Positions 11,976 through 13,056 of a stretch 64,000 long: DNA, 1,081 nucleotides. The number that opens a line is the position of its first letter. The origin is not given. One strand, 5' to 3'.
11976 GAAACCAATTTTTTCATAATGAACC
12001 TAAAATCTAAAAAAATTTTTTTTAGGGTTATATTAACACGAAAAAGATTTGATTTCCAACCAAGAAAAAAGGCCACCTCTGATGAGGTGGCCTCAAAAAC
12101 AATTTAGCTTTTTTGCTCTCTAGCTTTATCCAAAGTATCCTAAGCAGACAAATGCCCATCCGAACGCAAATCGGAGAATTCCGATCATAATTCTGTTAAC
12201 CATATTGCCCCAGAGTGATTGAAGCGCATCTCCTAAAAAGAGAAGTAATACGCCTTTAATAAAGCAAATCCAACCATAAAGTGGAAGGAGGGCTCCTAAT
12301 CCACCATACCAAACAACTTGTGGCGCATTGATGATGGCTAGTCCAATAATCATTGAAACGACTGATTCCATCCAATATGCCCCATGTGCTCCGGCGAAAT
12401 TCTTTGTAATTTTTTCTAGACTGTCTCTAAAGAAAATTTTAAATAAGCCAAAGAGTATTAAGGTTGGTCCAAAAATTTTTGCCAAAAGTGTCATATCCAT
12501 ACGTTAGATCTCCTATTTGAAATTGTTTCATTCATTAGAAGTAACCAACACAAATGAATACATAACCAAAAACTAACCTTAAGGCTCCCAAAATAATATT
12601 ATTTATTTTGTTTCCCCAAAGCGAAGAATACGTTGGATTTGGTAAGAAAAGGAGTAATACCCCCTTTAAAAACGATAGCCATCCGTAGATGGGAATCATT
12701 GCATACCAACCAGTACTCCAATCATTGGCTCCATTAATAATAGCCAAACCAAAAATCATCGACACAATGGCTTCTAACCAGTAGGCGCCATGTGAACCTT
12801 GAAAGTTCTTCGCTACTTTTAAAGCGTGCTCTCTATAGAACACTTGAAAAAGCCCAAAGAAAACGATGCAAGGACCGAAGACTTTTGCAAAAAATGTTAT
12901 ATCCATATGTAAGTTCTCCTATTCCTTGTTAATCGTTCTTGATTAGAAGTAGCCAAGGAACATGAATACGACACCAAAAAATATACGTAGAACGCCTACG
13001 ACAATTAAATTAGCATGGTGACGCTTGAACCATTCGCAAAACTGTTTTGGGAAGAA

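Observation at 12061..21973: T2SS operon runs, with no convincing terminator, into an O-methyltransferase and three tandem 4-TM paralogues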

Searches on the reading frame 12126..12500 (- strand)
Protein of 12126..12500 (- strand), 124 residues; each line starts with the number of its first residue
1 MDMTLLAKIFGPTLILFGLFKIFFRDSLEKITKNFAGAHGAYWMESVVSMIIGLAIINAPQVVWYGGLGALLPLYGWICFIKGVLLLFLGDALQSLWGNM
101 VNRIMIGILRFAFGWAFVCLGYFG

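Call 3: search_protein_families(library=pfam, proteins=[window:12126-12500:-], max_evalue=0.1)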
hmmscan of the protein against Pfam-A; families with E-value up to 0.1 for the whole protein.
window:12126-12500:- (124 aa): 1 family
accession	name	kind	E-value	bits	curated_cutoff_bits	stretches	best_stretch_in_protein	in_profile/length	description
PF13937.11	DUF4212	-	0.0094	16.8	30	1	14-57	21-62/79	Domain of unknown function (DUF4212)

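Call 6: find_homologous_proteins(query=window:12126-12500:-)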
Query window:12126-12500:- (124 aa): 2 proteins with E <= 0.001 among 24 candidates.
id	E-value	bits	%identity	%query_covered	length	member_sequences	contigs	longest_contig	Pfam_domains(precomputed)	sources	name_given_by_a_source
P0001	5.1e-75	268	100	100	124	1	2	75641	-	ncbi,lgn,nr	ncbi:MAG: hypothetical protein K9M07_01015 [Simkaniaceae bacterium]|nr:hypothetical protein [Simkani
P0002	6.4e-44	167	68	99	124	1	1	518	-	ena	-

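Call 7: search_protein_families(library=ncbifam, proteins=[window:12126-12500:-], max_evalue=0.01)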
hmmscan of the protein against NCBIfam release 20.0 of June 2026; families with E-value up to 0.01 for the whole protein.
window:12126-12500:- (124 aa): 0 families

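Call 16: search_protein_representatives(alignment_id=A1)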
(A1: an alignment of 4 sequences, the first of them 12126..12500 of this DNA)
Query: 4 sequences, 123 profile positions. Proteins with E-value up to 0.001 (for the whole library): 2059; up to 1e-10: 187; up to 1e-30: 3. The best 150 are listed.
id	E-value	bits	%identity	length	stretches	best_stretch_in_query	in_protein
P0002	2.2e-56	205.6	-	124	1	1-123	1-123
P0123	1.2e-51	190.3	-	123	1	1-123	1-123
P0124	6.8e-43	162.0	-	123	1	1-123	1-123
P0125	9.4e-19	84.0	-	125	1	6-122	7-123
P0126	7.1e-18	81.2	-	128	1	4-122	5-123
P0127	2.4e-17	79.5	-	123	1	1-120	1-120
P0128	1.7e-16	76.8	-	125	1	4-123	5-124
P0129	1.8e-16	76.7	-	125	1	4-122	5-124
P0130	2.3e-16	76.3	-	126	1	4-122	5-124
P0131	2.7e-16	76.1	-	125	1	3-117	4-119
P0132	2.7e-16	76.1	-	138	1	5-98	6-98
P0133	6.7e-16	74.8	-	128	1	5-117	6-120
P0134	1.3e-15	73.9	-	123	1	1-122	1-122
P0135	1.4e-15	73.8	-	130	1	1-123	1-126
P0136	3.4e-15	72.6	-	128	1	4-121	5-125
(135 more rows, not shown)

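Call 19: search_protein_families(library=pfam, alignment_id=A3, max_evalue=0.01)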
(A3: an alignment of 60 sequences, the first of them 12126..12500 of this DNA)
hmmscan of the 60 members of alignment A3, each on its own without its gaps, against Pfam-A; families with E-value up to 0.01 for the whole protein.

A. member 1, window:12126-12500:- (124 aa): 1 family
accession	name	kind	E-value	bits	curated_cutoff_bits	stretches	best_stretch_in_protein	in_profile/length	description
PF13937.11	DUF4212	-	0.0094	16.8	30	1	14-57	21-62/79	Domain of unknown function (DUF4212)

B. families by the number of members that match (of 60 scanned): 11 families
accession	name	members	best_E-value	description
PF09838.14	DUF2065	10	3.6e-06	Uncharacterized protein conserved in bacteria (DUF2065)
PF03729.18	DUF308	6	4.5e-08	Short repeat of unknown function (DUF308)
PF23636.1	DUF7144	5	0.00018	Domain of unknown function (DUF7144)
PF04123.18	DUF373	3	0.00045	Domain of unknown function (DUF373)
PF09656.15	PGPGW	2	0.0011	Putative transmembrane protein (PGPGW)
PF11381.13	DUF3185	1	1e-05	Protein of unknown function (DUF3185)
PF03188.21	Cytochrom_B561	1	0.0013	Eukaryotic cytochrome b561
PF02322.20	Cyt_bd_oxida_II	1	0.0025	Cytochrome bd terminal oxidase subunit II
PF04018.18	VCA0040-like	1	0.0048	Undecaprenyl phosphate translocase-like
PF04657.19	DMT_YdcZ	1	0.0067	Putative inner membrane exporter, YdcZ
PF13937.11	DUF4212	1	0.0094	Domain of unknown function (DUF4212)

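Call 31: find_homologous_proteins(query=A3, max_evalue=0.00001)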
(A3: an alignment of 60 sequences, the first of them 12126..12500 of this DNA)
Query A3 (60 sequences) (124 aa, profile of the alignment): 131 proteins with E <= 0.00001 among 4161 candidates; the best 120 are listed.
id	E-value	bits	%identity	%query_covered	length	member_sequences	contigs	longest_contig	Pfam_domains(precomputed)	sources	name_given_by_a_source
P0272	1.6e-36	143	23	81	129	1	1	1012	-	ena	-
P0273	2.1e-36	143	22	100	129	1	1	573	-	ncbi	-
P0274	5.2e-36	141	26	96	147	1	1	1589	-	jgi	-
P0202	5.4e-36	141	23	70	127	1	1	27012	-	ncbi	ncbi:hypothetical protein ACFL2V_06495 [Pseudomonadota bacterium]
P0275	1.7e-35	140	26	95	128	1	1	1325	-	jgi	-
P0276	3.5e-35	139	30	88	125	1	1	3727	-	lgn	-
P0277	1.5e-34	137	37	67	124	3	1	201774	-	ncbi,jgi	jgi:hypothetical protein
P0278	2.1e-34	136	27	64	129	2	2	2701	-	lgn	-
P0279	3.4e-34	136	34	69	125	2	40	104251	-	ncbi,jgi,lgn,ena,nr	ncbi:MAG TPA: hypothetical protein DCY54_04515 [Parachlamydiales bacterium]|nr:MAG: hypothetical pro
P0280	4.1e-34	135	27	96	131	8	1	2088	-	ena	-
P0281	9.3e-34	134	25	96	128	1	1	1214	-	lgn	-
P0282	1.2e-33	134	31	73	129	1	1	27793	-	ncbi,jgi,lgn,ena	-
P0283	1.7e-33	133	28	69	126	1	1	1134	-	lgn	-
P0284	2.6e-33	133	28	67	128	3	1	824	-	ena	-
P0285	4.1e-33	132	33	71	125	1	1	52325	-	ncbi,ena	-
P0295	3.8e-31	126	21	65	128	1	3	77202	-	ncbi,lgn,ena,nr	ncbi:MAG: hypothetical protein EXQ82_11830 [Pseudolabrys sp.]|nr:hypothetical protein [Pseudolabrys 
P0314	2.2e-29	120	30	72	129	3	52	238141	-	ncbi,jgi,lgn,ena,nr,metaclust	ncbi:MAG: hypothetical protein COS62_06910 [Zetaproteobacteria bacterium CG03_land_8_20_14_0_80_59_5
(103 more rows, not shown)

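Call 34: find_encoding_contigs(protein=P0279, flank=8000, max_places=2)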
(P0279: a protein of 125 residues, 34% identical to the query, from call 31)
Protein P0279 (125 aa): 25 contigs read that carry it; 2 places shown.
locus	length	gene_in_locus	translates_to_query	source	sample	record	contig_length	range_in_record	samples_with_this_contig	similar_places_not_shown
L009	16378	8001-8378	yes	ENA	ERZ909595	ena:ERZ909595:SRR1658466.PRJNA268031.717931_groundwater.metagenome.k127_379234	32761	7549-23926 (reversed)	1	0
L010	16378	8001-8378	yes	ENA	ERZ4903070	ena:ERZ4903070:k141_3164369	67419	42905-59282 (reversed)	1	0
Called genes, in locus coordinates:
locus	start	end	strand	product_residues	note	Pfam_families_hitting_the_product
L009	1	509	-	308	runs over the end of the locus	PF00535:Glycos_transf_2, PF13641:Glyco_tranf_2_3, PF13712:Glyco_tranf_2_5 (faint)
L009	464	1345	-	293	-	PF00535:Glycos_transf_2, PF13641:Glyco_tranf_2_3, PF13712:Glyco_tranf_2_5 (faint), PF13632:Glyco_trans_2_3 (faint)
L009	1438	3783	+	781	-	PF03958:Secretin_N (faint), PF00263:Secretin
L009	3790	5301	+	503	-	PF05157:MshEN, PF22341:GSPE_N1E (weak), PF00437:T2SSE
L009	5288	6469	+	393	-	PF28597:T2SSF_N, PF00482:T2SSF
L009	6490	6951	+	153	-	-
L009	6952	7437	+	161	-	-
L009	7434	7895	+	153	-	PF01161:PBP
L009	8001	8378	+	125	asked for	-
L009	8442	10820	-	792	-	PF00069:Pkinase, PF07714:PK_Tyr_Ser-Thr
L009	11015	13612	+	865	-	-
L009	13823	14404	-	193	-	PF03602:Cons_hypoth95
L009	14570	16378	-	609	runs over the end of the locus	-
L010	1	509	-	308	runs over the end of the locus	PF00535:Glycos_transf_2, PF13641:Glyco_tranf_2_3, PF13712:Glyco_tranf_2_5 (faint)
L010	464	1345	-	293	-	PF00535:Glycos_transf_2, PF13641:Glyco_tranf_2_3, PF13712:Glyco_tranf_2_5 (faint), PF13632:Glyco_trans_2_3 (faint)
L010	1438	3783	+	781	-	PF03958:Secretin_N (faint), PF00263:Secretin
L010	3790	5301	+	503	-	PF05157:MshEN, PF22341:GSPE_N1E (weak), PF00437:T2SSE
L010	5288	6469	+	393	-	PF28597:T2SSF_N, PF00482:T2SSF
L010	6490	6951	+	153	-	-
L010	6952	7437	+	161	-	-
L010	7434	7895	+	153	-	PF01161:PBP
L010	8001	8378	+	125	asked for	-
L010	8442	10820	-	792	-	PF00069:Pkinase, PF07714:PK_Tyr_Ser-Thr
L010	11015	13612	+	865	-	-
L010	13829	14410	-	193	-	PF03602:Cons_hypoth95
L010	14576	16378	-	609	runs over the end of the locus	-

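Call 35: find_encoding_contigs(protein=P0277, flank=8000, max_places=1)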
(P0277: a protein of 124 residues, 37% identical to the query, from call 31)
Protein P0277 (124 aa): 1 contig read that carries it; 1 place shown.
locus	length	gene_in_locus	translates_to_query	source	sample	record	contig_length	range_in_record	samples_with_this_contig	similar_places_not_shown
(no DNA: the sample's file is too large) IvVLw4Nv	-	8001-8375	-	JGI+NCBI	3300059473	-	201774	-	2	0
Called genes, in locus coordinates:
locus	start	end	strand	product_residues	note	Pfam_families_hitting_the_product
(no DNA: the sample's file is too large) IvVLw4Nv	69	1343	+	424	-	-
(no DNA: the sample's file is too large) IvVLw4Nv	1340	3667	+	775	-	PF03958:Secretin_N (faint), PF00263:Secretin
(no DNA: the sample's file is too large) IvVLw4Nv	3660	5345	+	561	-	PF05157:MshEN, PF00437:T2SSE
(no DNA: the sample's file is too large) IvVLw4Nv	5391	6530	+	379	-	PF00482:T2SSF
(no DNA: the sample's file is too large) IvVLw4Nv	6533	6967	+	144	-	-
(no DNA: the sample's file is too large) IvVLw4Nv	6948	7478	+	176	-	-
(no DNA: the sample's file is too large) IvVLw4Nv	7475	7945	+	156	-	PF01161:PBP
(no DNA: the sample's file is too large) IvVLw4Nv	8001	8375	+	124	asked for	-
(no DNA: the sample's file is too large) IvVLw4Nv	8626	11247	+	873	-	-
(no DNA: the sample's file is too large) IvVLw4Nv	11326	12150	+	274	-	-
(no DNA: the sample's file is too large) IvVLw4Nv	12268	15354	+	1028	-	PF11924:IAT_beta, PF22842:Pel9A-like_beta_helix (faint), PF13229:Beta_helix (weak)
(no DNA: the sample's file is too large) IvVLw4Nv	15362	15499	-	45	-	-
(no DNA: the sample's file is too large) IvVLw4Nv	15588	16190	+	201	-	?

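Call 36: predict_structure(alignment_id=A3)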
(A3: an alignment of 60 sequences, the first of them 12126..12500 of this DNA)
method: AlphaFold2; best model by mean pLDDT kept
length: 124 residues; sequences in the alignment: 60
mean_pLDDT: 89.8   pTM: 0.79
mean pLDDT of the five models: 89.8, 88.9, 88.2, 88.1, 88.0
residues with pLDDT >= 90: 76; 70-90: 44; 50-70: 4; < 50: 0
segments of 3 or more residues with pLDDT < 50: none
pLDDT, mean of each block of 10 residues (from residue 1): 86 96 92 78 92 92 81 94 94 84 92 95 90
secondary structure, 60 per line:
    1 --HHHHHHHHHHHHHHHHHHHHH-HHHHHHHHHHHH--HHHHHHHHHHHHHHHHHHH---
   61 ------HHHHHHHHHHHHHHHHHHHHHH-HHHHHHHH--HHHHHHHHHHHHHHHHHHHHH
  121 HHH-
elements in order: H3-23 H25-36 H39-57 H67-88 H90-97 H100-123

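Call 39: find_encoding_contigs(protein=P0314, flank=6000, max_places=2)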
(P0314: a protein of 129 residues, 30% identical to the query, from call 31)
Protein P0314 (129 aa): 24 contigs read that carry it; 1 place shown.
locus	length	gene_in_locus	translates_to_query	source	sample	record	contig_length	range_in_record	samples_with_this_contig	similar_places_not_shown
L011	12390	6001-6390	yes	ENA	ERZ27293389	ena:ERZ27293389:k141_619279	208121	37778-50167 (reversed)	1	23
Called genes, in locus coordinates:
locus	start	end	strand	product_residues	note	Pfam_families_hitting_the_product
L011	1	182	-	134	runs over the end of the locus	PF01475:FUR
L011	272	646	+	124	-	PF01242:PTPS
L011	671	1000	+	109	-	PF08850:DUF1820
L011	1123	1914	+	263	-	PF05036:SPOR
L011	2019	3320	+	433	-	PF00202:Aminotran_3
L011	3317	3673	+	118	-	PF01502:PRA-CH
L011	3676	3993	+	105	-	PF01503:PRA-PH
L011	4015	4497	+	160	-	PF01272:GreA_GreB (weak)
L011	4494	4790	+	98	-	PF01541:GIY-YIG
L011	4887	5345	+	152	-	PF00571:CBS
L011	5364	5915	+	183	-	PF12724:Flavodoxin_5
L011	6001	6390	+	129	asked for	-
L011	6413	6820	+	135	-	PF00903:Glyoxalase, PF18029:Glyoxalase_6 (weak)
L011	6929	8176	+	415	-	-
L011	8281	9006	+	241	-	PF00977:His_biosynth, PF01207:Dus (faint)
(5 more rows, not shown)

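Call 40: find_encoding_contigs(protein=P0295, flank=6000, max_places=1)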
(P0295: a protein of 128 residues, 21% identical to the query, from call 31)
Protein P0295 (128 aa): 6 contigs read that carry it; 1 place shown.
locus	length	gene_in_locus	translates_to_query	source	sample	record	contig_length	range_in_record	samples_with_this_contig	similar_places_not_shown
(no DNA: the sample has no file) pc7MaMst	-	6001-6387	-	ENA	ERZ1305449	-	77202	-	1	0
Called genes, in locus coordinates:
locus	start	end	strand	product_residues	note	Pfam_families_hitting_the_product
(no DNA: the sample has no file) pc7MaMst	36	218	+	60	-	-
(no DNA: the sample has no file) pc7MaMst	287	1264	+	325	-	PF07690:MFS_1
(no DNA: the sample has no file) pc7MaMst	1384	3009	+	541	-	PF14356:DUF4403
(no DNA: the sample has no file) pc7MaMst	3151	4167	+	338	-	PF01266:DAO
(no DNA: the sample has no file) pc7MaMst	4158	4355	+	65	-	PF02597:ThiS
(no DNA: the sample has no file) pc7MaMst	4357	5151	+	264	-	PF05690:ThiG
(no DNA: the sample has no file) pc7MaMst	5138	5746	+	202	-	PF02581:TMP-TENI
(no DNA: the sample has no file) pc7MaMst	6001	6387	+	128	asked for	-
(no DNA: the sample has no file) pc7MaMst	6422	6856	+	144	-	-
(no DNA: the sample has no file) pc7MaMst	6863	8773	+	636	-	PF13667:ThiC-associated, PF01964:ThiC_Rad_SAM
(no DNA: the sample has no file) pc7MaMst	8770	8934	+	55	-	?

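Call 51: find_encoding_contigs(protein=P0285, flank=8000, max_places=1)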
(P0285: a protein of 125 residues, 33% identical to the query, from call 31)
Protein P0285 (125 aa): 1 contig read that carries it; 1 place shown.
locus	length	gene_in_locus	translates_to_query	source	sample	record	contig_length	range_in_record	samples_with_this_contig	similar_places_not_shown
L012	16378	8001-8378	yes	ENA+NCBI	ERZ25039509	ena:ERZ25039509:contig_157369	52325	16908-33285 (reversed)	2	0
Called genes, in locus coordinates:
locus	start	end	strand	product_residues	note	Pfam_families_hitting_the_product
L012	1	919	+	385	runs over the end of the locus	-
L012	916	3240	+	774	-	PF03958:Secretin_N (weak), PF00263:Secretin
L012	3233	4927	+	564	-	PF05157:MshEN, PF00437:T2SSE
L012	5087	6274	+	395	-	PF28597:T2SSF_N, PF00482:T2SSF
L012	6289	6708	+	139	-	-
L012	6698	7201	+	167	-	PF07963:N_methyl (weak)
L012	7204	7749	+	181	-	PF01161:PBP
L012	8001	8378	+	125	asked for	-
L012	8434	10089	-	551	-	PF00069:Pkinase, PF07714:PK_Tyr_Ser-Thr (faint), PF06293:Kdo (weak), PF14531:Kinase-like (weak)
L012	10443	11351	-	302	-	-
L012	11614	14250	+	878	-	-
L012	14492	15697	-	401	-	PF05095:DUF687 (weak)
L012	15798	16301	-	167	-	PF01467:CTP_transf_like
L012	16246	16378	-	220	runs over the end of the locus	PF03602:Cons_hypoth95, PF05175:MTS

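Call 52: find_encoding_contigs(protein=P0282, flank=8000, max_places=1)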
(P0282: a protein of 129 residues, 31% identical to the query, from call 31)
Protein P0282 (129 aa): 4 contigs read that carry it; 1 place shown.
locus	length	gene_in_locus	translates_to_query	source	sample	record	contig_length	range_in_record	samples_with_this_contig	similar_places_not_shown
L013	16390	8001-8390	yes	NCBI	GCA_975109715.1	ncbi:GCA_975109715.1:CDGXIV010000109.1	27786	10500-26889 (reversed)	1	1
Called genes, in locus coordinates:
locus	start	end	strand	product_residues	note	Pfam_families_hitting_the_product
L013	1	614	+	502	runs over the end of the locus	?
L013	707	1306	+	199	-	PF04367:DUF502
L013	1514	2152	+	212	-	PF13338:AbiEi_4 (faint)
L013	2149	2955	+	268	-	PF08843:AbiEii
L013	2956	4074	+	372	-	PF17761:DUF1016_N, PF00565:SNase (weak)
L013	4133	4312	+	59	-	-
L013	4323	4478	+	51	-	-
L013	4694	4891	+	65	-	-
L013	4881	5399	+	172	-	-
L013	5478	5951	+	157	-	-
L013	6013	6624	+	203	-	-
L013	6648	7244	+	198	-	-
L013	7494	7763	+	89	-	-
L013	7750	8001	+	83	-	PF12441:CopG_antitoxin (weak)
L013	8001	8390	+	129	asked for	-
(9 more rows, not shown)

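Call 65: search_protein_families(library=pfam, proteins=[L009:7434-7895:+, L009:6952-7437:+], max_evalue=0.001)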
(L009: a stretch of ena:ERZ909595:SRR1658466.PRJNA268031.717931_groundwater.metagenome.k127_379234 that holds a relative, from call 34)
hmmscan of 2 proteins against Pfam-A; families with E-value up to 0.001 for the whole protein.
L009:7434-7895:+ (153 aa): 1 family
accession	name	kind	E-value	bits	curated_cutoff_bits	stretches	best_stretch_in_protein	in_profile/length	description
PF01161.25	PBP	-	1.2e-39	136.1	24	1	13-147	1-135/135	Phosphatidylethanolamine-binding protein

L009:6952-7437:+ (161 aa): 0 families

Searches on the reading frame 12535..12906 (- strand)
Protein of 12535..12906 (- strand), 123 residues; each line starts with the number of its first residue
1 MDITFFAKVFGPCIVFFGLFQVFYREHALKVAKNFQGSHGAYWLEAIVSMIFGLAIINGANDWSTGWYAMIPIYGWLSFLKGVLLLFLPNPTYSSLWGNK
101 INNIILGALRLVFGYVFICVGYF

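Call 3: search_protein_families(library=pfam, proteins=[window:12535-12906:-], max_evalue=0.1)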
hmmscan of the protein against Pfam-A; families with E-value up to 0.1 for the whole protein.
window:12535-12906:- (123 aa): 1 family
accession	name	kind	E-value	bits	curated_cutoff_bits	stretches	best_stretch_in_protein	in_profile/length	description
PF03729.18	DUF308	-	0.019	15.6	25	0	5-57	23-72/73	Short repeat of unknown function (DUF308)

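Call 7: search_protein_families(library=ncbifam, proteins=[window:12535-12906:-], max_evalue=0.01)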
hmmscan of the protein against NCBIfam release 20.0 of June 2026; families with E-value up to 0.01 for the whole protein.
window:12535-12906:- (123 aa): 0 families
